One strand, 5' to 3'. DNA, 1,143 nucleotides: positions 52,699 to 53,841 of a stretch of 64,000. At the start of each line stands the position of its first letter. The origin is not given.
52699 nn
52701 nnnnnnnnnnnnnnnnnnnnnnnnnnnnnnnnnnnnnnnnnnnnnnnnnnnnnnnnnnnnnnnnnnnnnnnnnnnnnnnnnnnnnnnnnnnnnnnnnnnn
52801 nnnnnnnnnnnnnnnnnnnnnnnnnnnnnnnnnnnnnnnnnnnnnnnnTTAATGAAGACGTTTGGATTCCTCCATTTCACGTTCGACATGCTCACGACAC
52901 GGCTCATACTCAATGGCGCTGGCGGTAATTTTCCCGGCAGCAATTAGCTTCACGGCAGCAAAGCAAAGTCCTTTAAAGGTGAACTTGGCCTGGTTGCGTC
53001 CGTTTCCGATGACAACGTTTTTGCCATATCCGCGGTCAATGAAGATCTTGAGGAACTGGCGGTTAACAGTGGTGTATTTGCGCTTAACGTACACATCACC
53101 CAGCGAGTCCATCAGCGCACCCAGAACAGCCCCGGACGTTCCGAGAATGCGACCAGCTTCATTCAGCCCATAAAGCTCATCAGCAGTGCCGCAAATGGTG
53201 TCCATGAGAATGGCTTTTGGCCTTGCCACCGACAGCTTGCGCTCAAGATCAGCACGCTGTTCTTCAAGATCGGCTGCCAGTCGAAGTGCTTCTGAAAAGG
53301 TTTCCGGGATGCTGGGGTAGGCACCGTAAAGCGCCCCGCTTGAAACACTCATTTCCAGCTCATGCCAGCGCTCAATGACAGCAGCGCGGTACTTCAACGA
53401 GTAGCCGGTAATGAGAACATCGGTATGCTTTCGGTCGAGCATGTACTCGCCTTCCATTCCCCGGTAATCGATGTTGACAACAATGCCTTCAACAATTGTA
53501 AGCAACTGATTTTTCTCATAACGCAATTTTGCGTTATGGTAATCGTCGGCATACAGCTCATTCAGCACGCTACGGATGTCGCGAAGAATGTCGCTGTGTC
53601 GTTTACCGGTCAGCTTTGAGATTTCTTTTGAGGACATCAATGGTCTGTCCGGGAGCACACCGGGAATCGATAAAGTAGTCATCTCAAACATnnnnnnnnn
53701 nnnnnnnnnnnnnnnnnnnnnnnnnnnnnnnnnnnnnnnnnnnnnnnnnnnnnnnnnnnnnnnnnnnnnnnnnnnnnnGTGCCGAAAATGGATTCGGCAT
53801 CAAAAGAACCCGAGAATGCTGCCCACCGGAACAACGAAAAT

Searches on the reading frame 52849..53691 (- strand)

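Call 83: search_protein_families(library=pfam, proteins=[window:52849-53691:-], max_evalue=0.001)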
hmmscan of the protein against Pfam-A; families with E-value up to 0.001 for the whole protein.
window:52849-53691:- (280 aa): 1 family
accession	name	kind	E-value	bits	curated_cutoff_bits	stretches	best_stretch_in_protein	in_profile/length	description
PF09669.15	Phage_pRha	-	2e-09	38.3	29.9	1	19-113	1-90/91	Phage regulatory protein Rha (Phage_pRha)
